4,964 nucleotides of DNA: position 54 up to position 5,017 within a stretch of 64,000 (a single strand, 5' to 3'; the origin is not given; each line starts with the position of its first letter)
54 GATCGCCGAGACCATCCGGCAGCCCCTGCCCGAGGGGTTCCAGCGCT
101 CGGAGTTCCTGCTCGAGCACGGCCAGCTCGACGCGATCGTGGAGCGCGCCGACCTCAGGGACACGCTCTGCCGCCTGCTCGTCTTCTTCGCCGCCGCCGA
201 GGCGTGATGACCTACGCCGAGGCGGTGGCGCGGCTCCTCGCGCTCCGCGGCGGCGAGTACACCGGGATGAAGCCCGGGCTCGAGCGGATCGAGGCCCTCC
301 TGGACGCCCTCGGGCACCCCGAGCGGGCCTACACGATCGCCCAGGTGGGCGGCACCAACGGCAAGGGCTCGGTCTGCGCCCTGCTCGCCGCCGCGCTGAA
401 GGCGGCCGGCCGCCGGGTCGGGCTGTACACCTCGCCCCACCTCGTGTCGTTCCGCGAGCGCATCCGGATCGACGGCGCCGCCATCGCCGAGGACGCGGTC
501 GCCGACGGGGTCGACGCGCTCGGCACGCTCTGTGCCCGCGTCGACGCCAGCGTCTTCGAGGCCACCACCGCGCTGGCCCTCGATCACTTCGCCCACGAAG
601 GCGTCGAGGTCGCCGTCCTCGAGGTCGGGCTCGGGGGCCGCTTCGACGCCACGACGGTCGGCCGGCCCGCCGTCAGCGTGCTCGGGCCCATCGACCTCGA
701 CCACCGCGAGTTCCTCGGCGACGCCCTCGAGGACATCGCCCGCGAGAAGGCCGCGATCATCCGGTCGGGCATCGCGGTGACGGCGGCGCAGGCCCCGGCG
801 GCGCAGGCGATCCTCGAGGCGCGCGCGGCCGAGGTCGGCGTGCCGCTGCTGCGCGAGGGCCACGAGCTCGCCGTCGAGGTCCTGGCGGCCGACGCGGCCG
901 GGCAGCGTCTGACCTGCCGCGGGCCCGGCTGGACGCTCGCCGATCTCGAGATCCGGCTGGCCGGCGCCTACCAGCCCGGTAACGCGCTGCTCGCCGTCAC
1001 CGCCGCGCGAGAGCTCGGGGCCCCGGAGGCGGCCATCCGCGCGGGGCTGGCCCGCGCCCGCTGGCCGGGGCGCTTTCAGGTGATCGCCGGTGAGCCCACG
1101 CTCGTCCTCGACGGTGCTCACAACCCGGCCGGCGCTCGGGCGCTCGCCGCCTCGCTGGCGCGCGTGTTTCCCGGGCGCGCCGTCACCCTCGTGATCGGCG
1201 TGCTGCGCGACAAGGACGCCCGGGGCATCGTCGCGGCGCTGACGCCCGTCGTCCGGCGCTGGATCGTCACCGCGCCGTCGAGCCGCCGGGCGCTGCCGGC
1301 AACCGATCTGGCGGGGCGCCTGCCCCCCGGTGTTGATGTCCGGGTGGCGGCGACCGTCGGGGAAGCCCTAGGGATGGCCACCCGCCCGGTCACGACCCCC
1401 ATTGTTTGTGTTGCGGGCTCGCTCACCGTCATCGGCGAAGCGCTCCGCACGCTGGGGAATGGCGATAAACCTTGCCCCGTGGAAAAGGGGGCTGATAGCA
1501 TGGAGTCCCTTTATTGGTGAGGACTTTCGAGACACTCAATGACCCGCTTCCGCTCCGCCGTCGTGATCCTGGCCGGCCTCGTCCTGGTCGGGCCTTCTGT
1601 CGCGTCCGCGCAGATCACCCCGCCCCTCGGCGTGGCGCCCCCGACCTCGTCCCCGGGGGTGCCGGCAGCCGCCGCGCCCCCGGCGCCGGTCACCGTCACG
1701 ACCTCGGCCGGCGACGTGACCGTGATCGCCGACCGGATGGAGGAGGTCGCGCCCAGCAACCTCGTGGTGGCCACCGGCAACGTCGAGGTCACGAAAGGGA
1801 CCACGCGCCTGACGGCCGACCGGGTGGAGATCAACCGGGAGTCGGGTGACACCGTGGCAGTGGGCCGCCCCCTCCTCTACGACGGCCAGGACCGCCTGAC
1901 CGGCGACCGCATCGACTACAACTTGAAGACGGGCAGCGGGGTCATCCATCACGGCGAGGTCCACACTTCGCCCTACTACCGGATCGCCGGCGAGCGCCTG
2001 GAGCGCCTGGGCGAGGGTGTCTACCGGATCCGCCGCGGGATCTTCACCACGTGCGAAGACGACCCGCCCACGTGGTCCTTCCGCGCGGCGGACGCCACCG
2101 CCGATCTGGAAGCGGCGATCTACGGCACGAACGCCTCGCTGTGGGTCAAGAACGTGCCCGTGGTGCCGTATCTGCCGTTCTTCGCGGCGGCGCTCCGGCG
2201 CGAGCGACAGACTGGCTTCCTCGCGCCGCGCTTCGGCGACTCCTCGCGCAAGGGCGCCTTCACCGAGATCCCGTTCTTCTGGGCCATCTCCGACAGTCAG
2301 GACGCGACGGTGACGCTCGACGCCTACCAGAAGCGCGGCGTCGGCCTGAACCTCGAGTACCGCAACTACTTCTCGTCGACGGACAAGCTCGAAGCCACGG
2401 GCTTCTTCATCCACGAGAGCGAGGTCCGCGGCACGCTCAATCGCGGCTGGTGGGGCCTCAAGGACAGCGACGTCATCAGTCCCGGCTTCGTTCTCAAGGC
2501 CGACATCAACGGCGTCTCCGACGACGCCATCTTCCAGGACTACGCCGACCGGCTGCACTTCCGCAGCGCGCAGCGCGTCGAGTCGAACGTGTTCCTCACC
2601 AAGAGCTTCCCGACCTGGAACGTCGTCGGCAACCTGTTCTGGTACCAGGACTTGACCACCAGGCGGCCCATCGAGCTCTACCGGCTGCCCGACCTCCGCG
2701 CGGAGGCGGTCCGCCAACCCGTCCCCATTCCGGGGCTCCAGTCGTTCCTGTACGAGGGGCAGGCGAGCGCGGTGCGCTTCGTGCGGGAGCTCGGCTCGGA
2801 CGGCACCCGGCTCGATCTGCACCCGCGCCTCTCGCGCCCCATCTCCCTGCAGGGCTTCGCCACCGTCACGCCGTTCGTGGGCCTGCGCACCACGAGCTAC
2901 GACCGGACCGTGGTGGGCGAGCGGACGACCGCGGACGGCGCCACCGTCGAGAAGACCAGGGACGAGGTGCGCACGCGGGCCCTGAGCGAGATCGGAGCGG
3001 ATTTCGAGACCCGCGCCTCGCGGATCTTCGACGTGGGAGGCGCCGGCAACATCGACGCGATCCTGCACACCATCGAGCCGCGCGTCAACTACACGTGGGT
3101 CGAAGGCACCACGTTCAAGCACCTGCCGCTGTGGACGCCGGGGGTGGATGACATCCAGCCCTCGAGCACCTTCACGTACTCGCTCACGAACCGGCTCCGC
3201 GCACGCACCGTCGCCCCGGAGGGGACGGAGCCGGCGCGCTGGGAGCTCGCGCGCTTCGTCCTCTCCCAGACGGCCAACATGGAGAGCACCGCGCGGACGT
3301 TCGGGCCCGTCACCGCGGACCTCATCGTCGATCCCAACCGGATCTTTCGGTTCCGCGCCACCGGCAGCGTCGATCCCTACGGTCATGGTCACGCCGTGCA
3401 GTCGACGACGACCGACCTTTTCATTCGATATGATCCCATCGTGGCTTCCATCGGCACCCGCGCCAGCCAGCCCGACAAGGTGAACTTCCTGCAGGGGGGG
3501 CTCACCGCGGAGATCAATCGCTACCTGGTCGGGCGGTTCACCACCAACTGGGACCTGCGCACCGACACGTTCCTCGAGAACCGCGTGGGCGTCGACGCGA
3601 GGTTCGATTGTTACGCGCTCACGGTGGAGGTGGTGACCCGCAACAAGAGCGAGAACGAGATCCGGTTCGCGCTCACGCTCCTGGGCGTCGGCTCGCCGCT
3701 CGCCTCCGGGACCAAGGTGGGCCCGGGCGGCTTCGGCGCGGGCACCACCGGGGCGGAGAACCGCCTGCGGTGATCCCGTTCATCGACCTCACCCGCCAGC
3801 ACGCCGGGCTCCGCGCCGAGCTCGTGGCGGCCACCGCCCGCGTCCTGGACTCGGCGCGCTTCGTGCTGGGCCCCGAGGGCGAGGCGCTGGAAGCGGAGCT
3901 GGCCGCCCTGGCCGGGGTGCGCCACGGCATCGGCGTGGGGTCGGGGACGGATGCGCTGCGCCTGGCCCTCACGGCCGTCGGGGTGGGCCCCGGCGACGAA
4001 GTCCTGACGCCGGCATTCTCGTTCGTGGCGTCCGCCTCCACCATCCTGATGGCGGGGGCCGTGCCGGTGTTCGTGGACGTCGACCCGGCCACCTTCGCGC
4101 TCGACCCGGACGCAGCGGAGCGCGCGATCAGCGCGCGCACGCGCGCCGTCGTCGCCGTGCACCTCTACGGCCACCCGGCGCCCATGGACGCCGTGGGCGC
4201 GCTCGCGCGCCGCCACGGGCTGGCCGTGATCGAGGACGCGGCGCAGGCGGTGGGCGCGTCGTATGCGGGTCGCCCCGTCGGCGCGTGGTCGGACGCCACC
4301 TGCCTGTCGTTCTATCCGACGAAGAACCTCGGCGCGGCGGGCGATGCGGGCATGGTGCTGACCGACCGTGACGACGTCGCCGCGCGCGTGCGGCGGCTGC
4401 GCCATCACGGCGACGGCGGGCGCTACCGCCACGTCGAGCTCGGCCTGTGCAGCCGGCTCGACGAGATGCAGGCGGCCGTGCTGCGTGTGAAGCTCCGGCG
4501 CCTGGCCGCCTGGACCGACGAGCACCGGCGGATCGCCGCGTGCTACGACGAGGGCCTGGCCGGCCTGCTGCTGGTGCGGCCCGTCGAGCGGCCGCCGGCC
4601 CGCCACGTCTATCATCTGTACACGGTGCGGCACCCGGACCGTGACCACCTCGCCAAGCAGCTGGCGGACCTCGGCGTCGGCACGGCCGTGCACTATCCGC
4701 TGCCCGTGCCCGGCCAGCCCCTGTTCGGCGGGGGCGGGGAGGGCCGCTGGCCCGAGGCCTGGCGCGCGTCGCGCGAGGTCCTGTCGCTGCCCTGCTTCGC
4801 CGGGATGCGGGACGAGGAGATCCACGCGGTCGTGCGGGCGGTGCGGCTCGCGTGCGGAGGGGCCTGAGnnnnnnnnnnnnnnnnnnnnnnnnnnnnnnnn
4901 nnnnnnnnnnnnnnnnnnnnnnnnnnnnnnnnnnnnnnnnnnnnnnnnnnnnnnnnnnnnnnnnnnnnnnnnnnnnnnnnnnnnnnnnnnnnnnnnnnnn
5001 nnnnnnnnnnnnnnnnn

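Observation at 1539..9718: Envelope glycolipid-like cluster downstream of lptD: ArnB-like aminotransferase, Ugd/WecC-like dehydrogenase, DPPR-synthase-like UbiA prenyltransferase, DUF362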

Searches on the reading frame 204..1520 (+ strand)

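Call 8: search_protein_families(library=pfam, proteins=[window:204-1520:+])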
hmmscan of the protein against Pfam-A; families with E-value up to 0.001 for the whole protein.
window:204-1520:+ (438 aa): 2 families
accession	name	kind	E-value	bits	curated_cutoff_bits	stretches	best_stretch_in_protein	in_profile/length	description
PF02875.26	Mur_ligase_C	-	1.3e-16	62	28.4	1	289-406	1-126/127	Mur ligase, glutamate ligase domain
PF08245.18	Mur_ligase_M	-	8.3e-12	45.9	24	1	48-268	1-200/200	Mur ligase middle domain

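Call 9: search_protein_families(library=ncbifam, proteins=[window:204-1520:+])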
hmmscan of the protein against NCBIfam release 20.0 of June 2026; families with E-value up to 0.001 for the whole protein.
window:204-1520:+ (438 aa): 21 families
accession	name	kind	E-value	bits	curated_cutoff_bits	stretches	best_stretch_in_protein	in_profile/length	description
TIGR01499.1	folC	subfamily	2.6e-99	333.3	162.65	1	26-416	1-399/400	bifunctional protein FolC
NF047860.1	Tet-DihydfolSynFolCMyb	equivalog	2.9e-83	280.4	700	1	7-415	28-461/468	bifunctional tetrahydrofolate synthase/dihydrofolate synthase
NF008101.0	PRK10846.1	equivalog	8.4e-67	225.8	360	1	24-416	30-413/422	bifunctional tetrahydrofolate synthase/dihydrofolate synthase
TIGR01085.1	murE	subfamily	1.2e-16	60.7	257.3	2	125-339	147-374/472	UDP-N-acetylmuramyl-tripeptide synthetase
NF001124.0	PRK00139.1-2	equivalog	1.1e-15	57.4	476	1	38-339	107-391/500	UDP-N-acetylmuramoyl-L-alanyl-D-glutamate--2,6-diaminopimelate ligase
NF001126.0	PRK00139.1-4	equivalog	8.8e-15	54.2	373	1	126-347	164-392/486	UDP-N-acetylmuramoyl-L-alanyl-D-glutamate--2,6-diaminopimelate ligase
NF008896.0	PRK11929.1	equivalog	1.3e-14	53.1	1023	1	134-332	656-868/965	bifunctional UDP-N-acetylmuramoyl-L-alanyl-D-glutamate--2,6-diaminopimelate ligase MurE/UDP-N-acetylmuramoyl-tripeptide--D-alanyl-D-alanine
TIGR02068.2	cya_phycin_syn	equivalog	7.4e-12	44.1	850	1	44-372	480-807/862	cyanophycin synthetase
TIGR01143.1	murF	subfamily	1.7e-11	43.8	288.6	1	132-320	124-317/418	UDP-N-acetylmuramoyl-tripeptide--D-alanyl-D-alanine ligase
TIGR01082.1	murC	equivalog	4.7e-09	35.8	335.1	1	154-323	167-342/449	UDP-N-acetylmuramate--L-alanine ligase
NF010623.0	PRK14016.1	subfamily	6.6e-09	34.5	877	1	251-343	678-777/871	cyanophycin synthetase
NF010628.0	PRK14022.1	equivalog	4.5e-08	32.3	536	1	245-338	286-380/483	UDP-N-acetylmuramoyl-L-alanyl-D-glutamate--L-lysine ligase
NF001130.0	PRK00139.2-4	equivalog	9.1e-07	28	715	1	247-338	316-409/516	UDP-N-acetylmuramoyl-L-alanyl-D-glutamate--2,6-diaminopimelate ligase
NF001123.0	PRK00139.1-1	equivalog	2.9e-06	26.2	586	0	225-347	275-400/493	UDP-N-acetylmuramoyl-L-alanyl-D-glutamate--2,6-diaminopimelate ligase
NF001129.0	PRK00139.2-3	equivalog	1.8e-05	23.5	762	1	224-357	288-431/517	UDP-N-acetylmuramoyl-L-alanyl-D-glutamate--2,6-diaminopimelate ligase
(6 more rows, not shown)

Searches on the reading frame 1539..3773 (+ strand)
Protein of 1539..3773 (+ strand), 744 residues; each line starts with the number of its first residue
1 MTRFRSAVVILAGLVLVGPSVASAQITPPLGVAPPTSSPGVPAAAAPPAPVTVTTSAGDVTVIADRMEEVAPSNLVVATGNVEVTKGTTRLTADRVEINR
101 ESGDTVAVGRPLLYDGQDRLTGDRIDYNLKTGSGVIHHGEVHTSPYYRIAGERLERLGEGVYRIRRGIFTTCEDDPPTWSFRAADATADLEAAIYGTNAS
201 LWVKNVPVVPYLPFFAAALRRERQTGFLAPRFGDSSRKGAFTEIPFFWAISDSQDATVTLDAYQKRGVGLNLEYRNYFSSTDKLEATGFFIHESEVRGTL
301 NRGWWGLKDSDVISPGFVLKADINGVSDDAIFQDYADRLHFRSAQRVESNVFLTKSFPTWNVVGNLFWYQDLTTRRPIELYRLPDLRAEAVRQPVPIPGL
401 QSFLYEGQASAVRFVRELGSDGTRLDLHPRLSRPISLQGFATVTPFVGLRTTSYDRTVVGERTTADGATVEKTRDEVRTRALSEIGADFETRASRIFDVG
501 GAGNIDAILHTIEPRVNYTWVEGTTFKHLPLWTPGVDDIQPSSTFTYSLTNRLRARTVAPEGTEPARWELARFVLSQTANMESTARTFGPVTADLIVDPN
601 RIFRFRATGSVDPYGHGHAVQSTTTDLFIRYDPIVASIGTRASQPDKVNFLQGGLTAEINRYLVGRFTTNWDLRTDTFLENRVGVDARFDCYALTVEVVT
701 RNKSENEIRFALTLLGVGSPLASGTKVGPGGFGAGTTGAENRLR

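Call 8: search_protein_families(library=pfam, proteins=[window:1539-3773:+])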
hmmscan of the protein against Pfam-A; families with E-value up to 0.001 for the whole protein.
window:1539-3773:+ (744 aa): 3 families
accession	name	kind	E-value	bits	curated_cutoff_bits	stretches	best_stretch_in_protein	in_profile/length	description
PF04453.20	LptD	-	7.5e-26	91.8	22.4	1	301-552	2-262/384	LPS transport system D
PF19838.5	LptD_2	-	2.4e-15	56.6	22.5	1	198-376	5-191/464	LptD protein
PF03968.19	LptD_N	-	4.3e-08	33.8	20.4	1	62-103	2-43/113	LptA/(LptD N-terminal domain) LPS transport protein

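Call 9: search_protein_families(library=ncbifam, proteins=[window:1539-3773:+])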
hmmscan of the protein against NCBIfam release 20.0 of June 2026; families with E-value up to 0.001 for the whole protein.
window:1539-3773:+ (744 aa): 3 families
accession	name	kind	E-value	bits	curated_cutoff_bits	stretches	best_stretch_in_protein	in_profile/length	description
NF002997.0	PRK03761.1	equivalog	1.7e-38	132.3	683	1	52-522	43-515/783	LPS assembly protein LptD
NF003358.0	PRK04423.1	equivalog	1.5e-30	106.1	944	2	74-361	72-358/799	LPS-assembly protein LptD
TIGR03002.1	outer_YhbN_LptA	equivalog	2.8e-08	33.8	71.7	1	58-114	8-68/142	lipopolysaccharide transport periplasmic protein LptA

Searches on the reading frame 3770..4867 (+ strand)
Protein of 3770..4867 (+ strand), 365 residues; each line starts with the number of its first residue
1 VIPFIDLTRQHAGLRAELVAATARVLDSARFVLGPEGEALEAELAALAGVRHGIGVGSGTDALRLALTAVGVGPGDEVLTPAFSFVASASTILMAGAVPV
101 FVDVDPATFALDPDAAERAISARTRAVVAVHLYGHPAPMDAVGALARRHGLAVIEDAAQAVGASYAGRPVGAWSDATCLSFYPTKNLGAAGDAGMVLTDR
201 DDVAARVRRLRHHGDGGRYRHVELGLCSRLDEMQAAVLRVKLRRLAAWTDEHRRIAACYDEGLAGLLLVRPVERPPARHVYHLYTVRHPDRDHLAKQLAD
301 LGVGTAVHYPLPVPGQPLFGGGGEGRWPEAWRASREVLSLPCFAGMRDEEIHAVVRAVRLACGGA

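Call 8: search_protein_families(library=pfam, proteins=[window:3770-4867:+])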
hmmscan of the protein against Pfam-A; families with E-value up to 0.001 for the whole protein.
window:3770-4867:+ (365 aa): 3 families
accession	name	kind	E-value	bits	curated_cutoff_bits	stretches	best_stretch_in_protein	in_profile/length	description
PF01041.23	DegT_DnrJ_EryC1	-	7.5e-111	371.3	19.8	1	16-359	5-360/360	DegT/DnrJ/EryC1/StrS aminotransferase family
PF00155.27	Aminotran_1_2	-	2.6e-08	33.9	19.7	1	38-164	45-193/361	Aminotransferase class I and II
PF01212.27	Beta_elim_lyase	-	3.2e-06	27.1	27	1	38-218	35-231/288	Beta-eliminating lyase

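Call 9: search_protein_families(library=ncbifam, proteins=[window:3770-4867:+])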
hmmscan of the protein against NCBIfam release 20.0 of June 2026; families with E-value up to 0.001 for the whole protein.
window:3770-4867:+ (365 aa): 26 families (the best 25 are shown)
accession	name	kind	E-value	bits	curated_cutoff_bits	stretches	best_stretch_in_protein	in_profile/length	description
TIGR03588.1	PseC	equivalog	4.4e-73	246.4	423.5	1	19-359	14-377/380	UDP-4-amino-4,6-dideoxy-N-acetyl-beta-L-altrosamine transaminase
NF008658.2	PRK11658.1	equivalog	2.2e-65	220.7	631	1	13-359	11-374/379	UDP-4-amino-4-deoxy-L-arabinose aminotransferase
NF008687.0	PRK11706.1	equivalog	3.6e-55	187.3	375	1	50-358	46-370/375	dTDP-4-amino-4,6-dideoxygalactose transaminase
TIGR04427.1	PLP_DesI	equivalog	7.3e-54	183.4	650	1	11-362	27-383/390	dTDP-4-dehydro-6-deoxyglucose aminotransferase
TIGR04181.1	NHT_00031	hypoth_equivalog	2.7e-52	177.8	420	1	39-342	34-358/359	LegC family aminotransferase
TIGR02379.1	ECA_wecE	subfamily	3.1e-44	151.3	434.85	1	49-357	45-370/376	dTDP-4-amino-4,6-dideoxy-D-glucose transaminase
NF011936.0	PRK15407.1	equivalog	1e-38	133.2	423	1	25-214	56-251/440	lipopolysaccharide biosynthesis protein RfbH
NF006488.0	PRK08912.1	equivalog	1.2e-08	34.3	498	1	57-159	93-189/387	aminotransferase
NF005816.0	PRK07682.1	equivalog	1.6e-08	33.6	620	1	59-131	99-171/390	aminotransferase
NF004770.0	PRK06108.1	subfamily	6.1e-08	31.9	422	1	54-156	100-209/396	pyridoxal phosphate-dependent aminotransferase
NF005817.0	PRK07683.1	equivalog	2.2e-07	29.9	575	1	60-130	99-168/387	aminotransferase A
NF002878.0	PRK03321.1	subfamily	5.5e-07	28.6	374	1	38-128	60-150/352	histidinol-phosphate transaminase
NF004621.0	PRK05957.1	equivalog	1.1e-06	27.7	498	1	68-130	106-167/389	pyridoxal phosphate-dependent aminotransferase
NF006569.0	PRK09082.1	subfamily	2.8e-06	26.7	420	1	53-129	93-169/386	methionine aminotransferase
NF041364.1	GntC_guanitoxin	equivalog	3.3e-06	26.2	415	1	59-156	68-173/356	guanitoxin biosynthesis PLP-dependent (S)-gamma-hydroxy-L-arginine cyclodehydratase GntC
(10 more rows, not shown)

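Call 59: search_solved_structures(query=window:3770-4867:+, max_evalue=1e-40)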
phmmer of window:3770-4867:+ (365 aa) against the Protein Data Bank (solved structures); distinct sequences matched with E-value up to 1e-40: 33.
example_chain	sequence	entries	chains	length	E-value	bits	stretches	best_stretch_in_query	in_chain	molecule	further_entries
7b0d_A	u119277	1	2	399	1.7e-100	340.4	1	1-355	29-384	Glutamine--scyllo-inositol transaminase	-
2oga_A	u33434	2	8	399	3.8e-93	316.2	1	2-359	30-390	Transaminase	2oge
3frk_A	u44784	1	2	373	9.7e-86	291.8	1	11-357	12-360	QdtB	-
3nu7_A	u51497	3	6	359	1.2e-83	284.9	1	1-347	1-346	Aminotransferase WbpE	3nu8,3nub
3nyu_A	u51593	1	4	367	1.2e-83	284.9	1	1-347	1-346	Aminotransferase WbpE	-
3nys_A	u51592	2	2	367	8.6e-83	282.1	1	1-347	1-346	Aminotransferase WbpE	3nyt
8e75_A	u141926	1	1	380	7.3e-75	256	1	1-354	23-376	DegT/DnrJ/EryC1/StrS aminotransferase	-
8e77_A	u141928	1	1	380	7.3e-75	256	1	1-354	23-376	DegT/DnrJ/EryC1/StrS aminotransferase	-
7n63_A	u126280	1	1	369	7.4e-71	242.9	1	1-354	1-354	Putative aminotransferase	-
3uwc_A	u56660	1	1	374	1.6e-67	231.9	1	2-359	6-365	Nucleotide-sugar aminotransferase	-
5u1z_A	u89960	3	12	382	9.1e-65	222.8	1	4-354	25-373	Putative aminotransferase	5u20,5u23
5u21_A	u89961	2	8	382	6.3e-64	220.1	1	4-354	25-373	Putative aminotransferase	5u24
4qgr_A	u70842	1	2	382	5.4e-58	200.6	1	3-355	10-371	DegT/DnrJ/EryC1/StrS aminotransferase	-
8gyh_B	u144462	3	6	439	1.3e-57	199.3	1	21-288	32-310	DegT/DnrJ/EryC1/StrS family aminotransferase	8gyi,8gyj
3bn1_A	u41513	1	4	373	1.6e-57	199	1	41-358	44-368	Perosamine synthetase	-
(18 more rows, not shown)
